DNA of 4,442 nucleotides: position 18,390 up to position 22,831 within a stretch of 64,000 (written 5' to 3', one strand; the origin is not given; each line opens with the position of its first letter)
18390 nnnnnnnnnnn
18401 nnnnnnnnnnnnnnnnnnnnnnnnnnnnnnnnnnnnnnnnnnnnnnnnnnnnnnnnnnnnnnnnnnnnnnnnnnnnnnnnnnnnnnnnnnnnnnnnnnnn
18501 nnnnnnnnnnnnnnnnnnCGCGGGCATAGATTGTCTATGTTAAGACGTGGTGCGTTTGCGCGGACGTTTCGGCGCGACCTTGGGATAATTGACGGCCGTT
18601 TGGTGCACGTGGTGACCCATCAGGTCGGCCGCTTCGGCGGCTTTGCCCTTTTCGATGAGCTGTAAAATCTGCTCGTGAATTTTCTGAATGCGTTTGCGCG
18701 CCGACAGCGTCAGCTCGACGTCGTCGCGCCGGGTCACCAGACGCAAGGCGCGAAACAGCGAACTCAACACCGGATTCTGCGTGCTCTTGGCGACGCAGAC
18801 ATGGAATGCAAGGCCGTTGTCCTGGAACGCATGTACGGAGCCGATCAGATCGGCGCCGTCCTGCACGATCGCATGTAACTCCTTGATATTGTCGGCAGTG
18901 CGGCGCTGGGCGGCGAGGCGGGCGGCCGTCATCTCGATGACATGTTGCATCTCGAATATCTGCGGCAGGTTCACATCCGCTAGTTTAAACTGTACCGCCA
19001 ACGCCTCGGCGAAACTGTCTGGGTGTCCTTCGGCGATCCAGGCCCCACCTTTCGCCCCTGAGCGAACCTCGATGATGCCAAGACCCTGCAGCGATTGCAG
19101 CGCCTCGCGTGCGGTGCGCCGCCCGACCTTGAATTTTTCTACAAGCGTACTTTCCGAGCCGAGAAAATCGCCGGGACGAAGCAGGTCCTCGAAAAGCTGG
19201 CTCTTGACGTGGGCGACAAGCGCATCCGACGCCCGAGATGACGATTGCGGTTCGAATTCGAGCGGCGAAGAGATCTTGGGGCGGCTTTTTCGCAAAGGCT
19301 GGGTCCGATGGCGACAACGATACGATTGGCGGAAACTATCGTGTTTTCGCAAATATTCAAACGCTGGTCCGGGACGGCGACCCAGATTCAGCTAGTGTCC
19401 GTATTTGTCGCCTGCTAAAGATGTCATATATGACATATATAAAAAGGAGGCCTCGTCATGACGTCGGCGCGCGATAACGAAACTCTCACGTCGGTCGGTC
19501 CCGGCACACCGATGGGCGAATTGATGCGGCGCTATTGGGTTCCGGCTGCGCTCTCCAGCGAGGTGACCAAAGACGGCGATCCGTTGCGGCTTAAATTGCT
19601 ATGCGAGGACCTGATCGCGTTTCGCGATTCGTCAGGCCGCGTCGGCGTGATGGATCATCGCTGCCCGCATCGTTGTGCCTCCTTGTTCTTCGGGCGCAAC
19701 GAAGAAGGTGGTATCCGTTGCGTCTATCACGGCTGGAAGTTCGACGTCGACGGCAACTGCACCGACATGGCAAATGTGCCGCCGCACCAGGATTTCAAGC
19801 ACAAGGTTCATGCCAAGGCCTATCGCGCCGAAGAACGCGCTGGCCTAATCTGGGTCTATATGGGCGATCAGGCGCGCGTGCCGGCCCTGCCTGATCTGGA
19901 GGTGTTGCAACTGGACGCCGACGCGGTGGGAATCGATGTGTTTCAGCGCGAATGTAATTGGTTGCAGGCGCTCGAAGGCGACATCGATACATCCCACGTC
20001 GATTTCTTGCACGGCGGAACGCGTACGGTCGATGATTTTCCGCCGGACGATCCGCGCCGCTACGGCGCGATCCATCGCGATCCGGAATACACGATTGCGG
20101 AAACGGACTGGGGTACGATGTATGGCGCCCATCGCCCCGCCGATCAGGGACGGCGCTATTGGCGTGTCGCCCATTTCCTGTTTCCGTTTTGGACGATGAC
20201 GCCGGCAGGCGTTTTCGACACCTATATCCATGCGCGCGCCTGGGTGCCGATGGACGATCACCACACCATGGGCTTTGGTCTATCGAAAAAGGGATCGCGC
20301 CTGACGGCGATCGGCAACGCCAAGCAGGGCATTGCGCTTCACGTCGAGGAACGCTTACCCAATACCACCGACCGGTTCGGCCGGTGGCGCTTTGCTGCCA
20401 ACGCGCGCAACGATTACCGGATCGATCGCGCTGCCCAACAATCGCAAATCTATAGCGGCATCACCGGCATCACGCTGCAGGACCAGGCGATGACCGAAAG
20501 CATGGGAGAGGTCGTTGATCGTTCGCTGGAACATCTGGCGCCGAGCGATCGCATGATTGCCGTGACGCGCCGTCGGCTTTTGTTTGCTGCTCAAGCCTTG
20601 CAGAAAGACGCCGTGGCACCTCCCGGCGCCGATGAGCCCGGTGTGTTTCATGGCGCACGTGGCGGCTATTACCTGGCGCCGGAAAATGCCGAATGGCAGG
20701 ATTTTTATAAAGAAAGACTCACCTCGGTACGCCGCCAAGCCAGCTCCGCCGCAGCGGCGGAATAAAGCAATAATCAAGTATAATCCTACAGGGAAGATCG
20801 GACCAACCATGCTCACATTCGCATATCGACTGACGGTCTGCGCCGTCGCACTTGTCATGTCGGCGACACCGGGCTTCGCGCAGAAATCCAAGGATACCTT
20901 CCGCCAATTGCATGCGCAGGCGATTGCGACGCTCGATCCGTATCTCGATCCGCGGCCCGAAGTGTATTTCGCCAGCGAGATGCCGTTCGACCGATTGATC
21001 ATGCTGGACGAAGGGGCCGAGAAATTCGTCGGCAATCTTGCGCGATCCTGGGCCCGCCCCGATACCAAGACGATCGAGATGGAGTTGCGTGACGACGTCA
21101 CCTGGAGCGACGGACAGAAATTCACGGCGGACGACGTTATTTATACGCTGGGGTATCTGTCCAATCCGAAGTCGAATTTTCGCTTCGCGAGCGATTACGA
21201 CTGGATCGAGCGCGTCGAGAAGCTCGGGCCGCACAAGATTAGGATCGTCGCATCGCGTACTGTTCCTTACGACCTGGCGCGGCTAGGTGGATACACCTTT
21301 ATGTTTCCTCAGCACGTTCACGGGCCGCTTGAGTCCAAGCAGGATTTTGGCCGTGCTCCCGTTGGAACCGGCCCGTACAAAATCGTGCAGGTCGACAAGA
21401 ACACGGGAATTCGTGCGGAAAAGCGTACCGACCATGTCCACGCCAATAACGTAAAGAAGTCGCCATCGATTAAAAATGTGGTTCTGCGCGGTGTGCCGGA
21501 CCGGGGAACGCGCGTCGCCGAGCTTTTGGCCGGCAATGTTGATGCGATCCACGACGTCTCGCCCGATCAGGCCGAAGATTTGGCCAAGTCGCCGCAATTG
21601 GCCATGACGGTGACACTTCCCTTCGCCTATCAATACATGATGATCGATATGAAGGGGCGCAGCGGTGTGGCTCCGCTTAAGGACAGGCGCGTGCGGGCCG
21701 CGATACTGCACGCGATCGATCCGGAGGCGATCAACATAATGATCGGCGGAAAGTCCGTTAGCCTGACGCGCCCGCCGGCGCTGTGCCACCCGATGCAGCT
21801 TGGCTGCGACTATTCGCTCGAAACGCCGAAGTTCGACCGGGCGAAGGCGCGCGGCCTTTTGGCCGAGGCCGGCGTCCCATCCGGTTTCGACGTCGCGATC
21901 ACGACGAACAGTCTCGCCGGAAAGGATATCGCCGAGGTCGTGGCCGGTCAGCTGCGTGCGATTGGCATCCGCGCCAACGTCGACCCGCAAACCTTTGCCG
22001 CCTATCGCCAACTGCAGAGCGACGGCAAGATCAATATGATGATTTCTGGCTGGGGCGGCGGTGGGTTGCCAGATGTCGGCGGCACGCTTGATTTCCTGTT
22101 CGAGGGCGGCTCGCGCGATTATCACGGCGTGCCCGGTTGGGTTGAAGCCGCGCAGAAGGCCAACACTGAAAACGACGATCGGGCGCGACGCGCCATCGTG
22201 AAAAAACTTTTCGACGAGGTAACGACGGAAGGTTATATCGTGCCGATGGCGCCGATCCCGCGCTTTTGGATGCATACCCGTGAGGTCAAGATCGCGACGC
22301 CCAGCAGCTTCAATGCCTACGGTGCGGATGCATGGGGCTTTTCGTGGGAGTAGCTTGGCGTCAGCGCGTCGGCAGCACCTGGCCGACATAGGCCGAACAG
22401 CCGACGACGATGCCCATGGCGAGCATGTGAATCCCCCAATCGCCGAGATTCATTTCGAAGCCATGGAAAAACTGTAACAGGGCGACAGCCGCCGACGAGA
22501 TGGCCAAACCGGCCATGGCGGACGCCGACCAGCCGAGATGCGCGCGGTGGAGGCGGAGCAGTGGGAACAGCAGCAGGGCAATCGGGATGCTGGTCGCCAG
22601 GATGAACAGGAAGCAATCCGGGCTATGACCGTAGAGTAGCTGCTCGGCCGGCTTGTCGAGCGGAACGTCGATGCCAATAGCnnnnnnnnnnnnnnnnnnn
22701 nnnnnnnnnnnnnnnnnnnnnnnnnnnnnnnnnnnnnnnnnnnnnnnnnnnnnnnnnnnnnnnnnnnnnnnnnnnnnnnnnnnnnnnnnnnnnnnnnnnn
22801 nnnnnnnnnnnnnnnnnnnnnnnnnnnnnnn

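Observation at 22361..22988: Orphan, frame-interrupted second NrsF (DUF1109) paralog with no partner sigma factor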

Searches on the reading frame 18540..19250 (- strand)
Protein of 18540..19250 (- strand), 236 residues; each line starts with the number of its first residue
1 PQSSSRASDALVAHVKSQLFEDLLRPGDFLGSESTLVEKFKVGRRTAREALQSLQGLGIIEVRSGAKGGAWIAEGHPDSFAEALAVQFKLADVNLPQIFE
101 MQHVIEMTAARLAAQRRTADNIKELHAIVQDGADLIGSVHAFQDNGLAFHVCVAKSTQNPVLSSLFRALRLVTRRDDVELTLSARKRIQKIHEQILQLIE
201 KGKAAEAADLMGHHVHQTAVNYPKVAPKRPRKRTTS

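Call 56: search_protein_families(library=ncbifam, proteins=[window:18540-19250:-], max_evalue=0.00001)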
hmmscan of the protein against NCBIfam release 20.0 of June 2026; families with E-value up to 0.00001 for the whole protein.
window:18540-19250:- (236 aa): 10 families
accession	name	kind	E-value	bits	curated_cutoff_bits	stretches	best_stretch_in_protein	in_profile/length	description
NF003011.0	PRK03837.1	subfamily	4.1e-27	95.3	260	1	9-226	16-237/241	transcriptional regulator NanR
NF007001.0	PRK09464.1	equivalog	7.3e-17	61.8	330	1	6-214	10-224/254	pyruvate dehydrogenase complex transcriptional repressor PdhR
NF007741.0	PRK10421.1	equivalog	2.3e-16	60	311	1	5-217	6-228/262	transcriptional regulator LldR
NF007442.0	PRK09990.1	equivalog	9.7e-12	44.8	301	1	7-170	11-177/256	transcriptional regulator GlcC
NF007588.0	PRK10225.1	equivalog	9.8e-12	44.7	442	1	4-201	7-210/257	Uxu operon transcriptional regulator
NF008571.0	PRK11523.1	equivalog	1.7e-10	40.8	396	1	5-169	7-166/258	transcriptional regulator ExuR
TIGR03338.1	phnR_burk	equivalog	1.7e-09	37.6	271.5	1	15-218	20-209/212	phosphonate utilization associated transcriptional regulator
TIGR02018.2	his_ut_repres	equivalog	3.8e-07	29.7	220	1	13-77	6-68/226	histidine utilization transcriptional repressor HutC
TIGR02325.1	C_P_lyase_phnF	equivalog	3.5e-06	26.7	156.8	1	14-73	16-73/238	phosphonate metabolism transcriptional regulator PhnF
TIGR02404.1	trehalos_R_Bsub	equivalog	5.2e-06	26.3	211.95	1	16-68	10-61/233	trehalose operon repressor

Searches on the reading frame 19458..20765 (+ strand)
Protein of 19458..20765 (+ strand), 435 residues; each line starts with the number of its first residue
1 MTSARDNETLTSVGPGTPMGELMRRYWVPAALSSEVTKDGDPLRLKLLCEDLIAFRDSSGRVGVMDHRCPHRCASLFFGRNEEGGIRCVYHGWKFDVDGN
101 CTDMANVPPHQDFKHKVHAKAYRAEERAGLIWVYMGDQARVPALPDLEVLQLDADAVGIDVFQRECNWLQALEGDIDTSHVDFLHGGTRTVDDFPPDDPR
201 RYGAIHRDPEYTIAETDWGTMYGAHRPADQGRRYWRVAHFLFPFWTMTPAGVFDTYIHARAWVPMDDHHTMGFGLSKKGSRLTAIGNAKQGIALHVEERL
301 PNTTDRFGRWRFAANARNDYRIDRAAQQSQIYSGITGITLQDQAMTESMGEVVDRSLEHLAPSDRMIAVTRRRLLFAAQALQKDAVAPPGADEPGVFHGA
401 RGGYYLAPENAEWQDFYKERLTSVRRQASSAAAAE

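Call 56: search_protein_families(library=ncbifam, proteins=[window:19458-20765:+], max_evalue=0.00001)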
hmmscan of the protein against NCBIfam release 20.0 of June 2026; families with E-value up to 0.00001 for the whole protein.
window:19458-20765:+ (435 aa): 4 families
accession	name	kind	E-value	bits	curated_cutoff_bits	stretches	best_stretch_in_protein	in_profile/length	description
NF052579.1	BetMthstMoxSdmAMthl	equivalog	3e-19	69.2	600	1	25-160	16-155/351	4beta-methylsterol monooxygenase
NF058607.1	GlBtMonoOxGbcA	equivalog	3e-07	29.2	670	1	19-139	48-169/420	glycine betaine monooxygenase oxygenase subunit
NF042946.1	3PPDioc_HcaE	equivalog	1.5e-06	27.5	830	1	22-117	34-128/450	3-phenylpropionate/cinnamic acid dioxygenase subunit alpha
TIGR03228.1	anthran_1_2_A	equivalog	2.9e-06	26.3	671.9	1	22-132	34-147/438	anthranilate 1,2-dioxygenase large subunit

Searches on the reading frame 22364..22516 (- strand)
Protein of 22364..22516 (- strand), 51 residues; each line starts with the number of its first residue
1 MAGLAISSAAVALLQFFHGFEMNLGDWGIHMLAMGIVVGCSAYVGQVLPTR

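Call 76: list_cluster_members(proteins=[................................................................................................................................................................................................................, window:22364-22516:-])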
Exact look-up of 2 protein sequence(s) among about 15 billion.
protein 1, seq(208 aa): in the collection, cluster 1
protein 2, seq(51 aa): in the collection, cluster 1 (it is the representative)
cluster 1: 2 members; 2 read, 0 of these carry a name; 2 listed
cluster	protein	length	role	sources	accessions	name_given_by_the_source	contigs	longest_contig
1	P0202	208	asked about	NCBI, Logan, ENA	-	-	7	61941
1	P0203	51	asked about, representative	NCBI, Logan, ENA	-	-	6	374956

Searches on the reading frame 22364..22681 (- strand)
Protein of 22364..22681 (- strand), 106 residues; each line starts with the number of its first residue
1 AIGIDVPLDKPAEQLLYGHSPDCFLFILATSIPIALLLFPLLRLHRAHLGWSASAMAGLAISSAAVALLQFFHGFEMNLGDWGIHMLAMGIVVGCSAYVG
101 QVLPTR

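Call 6: search_protein_families(library=pfam, proteins=[window:22364-22681:-], max_evalue=1)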
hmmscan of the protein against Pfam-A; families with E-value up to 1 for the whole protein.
seq(106 aa): 1 family
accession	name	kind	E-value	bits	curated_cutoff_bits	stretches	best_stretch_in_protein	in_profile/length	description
PF06532.16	NrsF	-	4.1e-05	23.9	26.8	1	12-103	110-201/204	Negative regulator of sigma F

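Call 7: search_protein_families(library=ncbifam, proteins=[window:22364-22681:-], max_evalue=1)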
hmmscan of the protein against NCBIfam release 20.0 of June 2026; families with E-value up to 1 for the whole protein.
seq(106 aa): 2 families
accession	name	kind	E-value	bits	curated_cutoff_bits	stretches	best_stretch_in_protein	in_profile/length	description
NF033634.1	SLATT_1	domain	0.13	12.2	41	1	25-73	31-76/132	SLATT domain-containing protein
NF004196.0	PRK05650.1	equivalog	0.23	10.5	297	1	61-99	84-122/272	SDR family oxidoreductase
